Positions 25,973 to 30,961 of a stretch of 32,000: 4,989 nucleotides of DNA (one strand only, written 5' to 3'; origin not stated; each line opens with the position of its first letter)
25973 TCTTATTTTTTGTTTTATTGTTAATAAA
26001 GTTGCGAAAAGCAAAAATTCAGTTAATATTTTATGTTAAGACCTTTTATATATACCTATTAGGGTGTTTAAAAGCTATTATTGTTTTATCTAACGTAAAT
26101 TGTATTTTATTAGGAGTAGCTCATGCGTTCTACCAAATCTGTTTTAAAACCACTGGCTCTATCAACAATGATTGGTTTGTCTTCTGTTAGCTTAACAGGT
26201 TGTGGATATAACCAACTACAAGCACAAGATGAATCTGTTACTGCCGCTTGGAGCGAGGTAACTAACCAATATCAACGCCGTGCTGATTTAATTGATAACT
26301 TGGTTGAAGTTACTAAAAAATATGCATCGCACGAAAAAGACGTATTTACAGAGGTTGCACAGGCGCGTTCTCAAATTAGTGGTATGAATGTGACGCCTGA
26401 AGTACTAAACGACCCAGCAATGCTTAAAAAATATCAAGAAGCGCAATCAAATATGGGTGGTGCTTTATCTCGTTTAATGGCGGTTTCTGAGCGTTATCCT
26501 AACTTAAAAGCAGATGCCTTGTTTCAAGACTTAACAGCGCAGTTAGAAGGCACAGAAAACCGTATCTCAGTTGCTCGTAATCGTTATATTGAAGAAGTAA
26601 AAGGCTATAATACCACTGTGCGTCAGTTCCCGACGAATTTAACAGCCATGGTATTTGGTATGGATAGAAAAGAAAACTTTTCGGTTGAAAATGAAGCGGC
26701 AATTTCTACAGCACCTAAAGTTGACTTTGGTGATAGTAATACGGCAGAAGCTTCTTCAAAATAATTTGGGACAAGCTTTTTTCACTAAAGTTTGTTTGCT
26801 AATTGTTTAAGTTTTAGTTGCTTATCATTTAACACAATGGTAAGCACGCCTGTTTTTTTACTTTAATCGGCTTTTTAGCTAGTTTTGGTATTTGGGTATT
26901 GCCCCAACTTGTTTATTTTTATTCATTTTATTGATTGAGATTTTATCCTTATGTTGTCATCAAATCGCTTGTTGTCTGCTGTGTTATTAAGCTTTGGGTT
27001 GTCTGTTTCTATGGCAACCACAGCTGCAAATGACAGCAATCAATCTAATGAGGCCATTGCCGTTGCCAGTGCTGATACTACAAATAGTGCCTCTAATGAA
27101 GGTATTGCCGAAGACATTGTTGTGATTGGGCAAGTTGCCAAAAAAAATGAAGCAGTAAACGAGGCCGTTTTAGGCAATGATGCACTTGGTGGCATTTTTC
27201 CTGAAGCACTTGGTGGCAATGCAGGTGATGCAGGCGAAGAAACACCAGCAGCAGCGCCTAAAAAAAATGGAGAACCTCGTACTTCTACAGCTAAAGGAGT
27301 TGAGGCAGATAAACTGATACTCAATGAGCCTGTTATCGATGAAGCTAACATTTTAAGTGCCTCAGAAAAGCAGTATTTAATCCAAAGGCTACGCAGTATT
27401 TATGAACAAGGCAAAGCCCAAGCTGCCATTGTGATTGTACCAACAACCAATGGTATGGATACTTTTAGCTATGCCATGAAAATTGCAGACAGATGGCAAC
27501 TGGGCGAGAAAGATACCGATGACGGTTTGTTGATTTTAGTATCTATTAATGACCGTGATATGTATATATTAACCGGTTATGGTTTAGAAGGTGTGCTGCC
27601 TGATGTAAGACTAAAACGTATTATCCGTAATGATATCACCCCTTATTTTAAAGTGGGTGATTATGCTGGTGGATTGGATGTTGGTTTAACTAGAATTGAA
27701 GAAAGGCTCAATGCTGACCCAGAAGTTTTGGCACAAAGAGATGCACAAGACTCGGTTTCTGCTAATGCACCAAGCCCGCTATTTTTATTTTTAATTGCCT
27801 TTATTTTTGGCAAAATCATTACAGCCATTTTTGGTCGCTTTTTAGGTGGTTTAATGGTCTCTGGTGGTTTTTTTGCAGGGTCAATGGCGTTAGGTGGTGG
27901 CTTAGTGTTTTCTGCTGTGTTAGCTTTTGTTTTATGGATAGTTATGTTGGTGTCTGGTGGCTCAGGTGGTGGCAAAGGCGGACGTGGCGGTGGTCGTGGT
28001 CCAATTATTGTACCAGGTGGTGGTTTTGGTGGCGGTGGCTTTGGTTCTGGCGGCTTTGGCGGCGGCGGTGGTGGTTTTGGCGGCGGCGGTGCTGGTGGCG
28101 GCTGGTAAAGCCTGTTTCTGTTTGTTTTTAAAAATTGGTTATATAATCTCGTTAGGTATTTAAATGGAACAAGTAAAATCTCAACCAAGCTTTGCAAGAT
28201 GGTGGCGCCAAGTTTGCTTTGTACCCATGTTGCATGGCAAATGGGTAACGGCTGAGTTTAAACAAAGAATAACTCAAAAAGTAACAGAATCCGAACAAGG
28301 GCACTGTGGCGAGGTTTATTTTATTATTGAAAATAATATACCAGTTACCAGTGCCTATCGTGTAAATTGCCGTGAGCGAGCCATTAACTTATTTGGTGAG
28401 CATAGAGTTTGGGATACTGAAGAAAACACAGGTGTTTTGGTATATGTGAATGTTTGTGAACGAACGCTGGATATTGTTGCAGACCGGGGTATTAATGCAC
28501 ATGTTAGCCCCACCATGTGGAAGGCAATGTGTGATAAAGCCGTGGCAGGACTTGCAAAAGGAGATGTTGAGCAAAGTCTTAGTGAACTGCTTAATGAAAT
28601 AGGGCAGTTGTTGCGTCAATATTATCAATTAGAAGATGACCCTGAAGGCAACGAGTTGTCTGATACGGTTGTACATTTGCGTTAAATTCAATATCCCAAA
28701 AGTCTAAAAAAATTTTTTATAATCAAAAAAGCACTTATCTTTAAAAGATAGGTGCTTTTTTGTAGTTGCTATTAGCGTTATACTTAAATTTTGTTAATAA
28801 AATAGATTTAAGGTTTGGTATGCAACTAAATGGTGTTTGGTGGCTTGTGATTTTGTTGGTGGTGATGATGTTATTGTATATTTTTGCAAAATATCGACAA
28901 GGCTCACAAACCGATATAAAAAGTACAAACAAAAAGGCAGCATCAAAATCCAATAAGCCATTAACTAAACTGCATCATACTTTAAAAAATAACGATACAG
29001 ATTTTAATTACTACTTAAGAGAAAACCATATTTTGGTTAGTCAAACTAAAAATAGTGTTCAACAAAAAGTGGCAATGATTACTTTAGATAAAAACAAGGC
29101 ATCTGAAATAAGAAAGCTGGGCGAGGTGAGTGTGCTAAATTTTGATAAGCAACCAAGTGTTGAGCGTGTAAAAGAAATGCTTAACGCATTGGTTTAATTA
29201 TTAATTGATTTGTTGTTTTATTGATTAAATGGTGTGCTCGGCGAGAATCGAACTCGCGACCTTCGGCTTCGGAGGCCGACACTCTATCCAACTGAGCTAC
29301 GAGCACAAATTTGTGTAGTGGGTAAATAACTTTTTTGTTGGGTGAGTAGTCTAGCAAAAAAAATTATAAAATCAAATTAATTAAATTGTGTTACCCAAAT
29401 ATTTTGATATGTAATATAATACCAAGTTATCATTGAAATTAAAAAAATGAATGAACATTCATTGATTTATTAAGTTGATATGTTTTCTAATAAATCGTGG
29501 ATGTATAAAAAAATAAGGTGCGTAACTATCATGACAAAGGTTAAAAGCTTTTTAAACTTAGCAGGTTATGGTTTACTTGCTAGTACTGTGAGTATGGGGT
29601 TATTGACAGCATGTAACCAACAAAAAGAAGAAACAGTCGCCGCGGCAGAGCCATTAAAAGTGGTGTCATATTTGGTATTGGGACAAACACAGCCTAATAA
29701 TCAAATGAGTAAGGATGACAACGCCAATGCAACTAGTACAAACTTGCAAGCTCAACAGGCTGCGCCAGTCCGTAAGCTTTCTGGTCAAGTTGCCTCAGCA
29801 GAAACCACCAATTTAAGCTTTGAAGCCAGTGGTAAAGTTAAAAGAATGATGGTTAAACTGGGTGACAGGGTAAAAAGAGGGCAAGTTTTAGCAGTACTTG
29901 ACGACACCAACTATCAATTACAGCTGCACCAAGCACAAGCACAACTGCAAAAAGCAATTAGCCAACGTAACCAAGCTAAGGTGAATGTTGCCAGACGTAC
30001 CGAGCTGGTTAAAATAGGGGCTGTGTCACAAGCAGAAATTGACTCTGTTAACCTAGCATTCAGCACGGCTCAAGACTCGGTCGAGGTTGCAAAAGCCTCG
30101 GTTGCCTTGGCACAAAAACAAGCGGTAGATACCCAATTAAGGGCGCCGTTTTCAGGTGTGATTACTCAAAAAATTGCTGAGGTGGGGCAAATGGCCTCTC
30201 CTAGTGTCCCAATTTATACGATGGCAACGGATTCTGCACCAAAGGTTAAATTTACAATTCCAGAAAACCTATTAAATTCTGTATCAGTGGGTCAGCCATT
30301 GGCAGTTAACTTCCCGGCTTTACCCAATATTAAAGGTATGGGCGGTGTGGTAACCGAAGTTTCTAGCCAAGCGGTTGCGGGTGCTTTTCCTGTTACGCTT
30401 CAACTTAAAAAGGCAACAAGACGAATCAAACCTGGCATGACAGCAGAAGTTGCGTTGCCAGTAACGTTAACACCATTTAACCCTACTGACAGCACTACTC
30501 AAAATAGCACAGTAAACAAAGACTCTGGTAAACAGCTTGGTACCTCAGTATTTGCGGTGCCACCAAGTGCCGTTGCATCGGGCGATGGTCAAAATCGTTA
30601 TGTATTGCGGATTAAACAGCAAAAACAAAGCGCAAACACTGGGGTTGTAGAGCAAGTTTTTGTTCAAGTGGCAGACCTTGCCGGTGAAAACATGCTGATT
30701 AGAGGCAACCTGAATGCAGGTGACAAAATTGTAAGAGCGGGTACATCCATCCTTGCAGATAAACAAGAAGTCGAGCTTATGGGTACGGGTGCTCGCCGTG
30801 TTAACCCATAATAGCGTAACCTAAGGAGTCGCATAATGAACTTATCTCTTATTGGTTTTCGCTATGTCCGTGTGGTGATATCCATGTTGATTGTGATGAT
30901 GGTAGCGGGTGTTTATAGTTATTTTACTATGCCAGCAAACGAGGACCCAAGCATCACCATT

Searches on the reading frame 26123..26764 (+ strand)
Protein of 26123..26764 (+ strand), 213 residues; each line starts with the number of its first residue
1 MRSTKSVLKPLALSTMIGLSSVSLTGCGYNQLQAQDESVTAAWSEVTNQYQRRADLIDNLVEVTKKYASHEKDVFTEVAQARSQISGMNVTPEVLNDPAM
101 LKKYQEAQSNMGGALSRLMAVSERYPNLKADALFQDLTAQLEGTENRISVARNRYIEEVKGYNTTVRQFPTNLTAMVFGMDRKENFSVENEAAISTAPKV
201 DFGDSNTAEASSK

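Call 23: find_encoding_contigs(protein=window:26123-26764:+, flank=10000, max_places=10)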
Protein window:26123-26764:+ (213 aa): 1 contig read that carries it; 1 place shown.
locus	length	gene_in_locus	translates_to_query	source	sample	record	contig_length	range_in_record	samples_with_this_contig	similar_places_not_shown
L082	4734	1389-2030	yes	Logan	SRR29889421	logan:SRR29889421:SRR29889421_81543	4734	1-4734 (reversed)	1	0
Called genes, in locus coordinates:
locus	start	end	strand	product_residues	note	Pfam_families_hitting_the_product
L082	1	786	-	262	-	?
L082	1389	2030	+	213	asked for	PF04011:LemA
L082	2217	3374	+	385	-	PF04536:TPM_phosphatase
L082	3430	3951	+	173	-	PF04536:TPM_phosphatase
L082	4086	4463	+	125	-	-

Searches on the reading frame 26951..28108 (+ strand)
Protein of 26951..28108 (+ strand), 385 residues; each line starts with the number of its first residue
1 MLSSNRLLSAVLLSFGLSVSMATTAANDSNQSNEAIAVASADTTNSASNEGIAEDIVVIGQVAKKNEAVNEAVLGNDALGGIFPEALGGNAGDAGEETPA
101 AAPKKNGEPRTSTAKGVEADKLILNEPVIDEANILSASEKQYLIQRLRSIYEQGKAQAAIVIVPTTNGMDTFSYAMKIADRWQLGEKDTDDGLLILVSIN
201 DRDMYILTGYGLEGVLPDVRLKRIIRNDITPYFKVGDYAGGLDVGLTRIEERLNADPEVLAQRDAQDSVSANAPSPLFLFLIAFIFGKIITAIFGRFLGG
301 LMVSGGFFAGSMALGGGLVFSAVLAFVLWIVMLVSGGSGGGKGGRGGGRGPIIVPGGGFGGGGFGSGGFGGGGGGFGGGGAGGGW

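Call 8: search_protein_families(library=pfam, proteins=[window:26951-28108:+])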
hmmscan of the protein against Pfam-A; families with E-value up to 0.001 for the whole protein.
window:26951-28108:+ (385 aa): 1 family
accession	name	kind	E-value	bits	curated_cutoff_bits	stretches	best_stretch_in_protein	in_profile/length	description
PF04536.20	TPM_phosphatase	-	2.4e-40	137.8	22.1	1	128-251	1-124/125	TPM domain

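Call 24: find_encoding_contigs(protein=window:26951-28108:+, flank=10000, max_places=10)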
Protein window:26951-28108:+ (385 aa): no gene with exactly this product is on record in the collection.

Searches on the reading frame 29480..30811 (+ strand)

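Call 8: search_protein_families(library=pfam, proteins=[window:29480-30811:+])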
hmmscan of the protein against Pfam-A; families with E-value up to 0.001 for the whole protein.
window:29480-30811:+ (443 aa): 4 families
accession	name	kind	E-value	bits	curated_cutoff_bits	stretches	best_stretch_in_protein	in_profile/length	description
PF16576.10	HlyD_D23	-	1.8e-16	60.5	30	1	104-322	12-214/214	Barrel-sandwich domain of CusB or HlyD membrane-fusion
PF13437.12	HlyD_3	-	6.2e-11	43.4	22.2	1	220-319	2-106/106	HlyD family secretion protein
PF13533.13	Biotin_lipoyl_2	-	7.6e-07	29.3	29.8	1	111-141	2-32/32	Biotin-lipoyl like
PF00364.28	Biotin_lipoyl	-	0.00011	22.4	22.1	0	116-140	13-36/73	Biotin-requiring enzyme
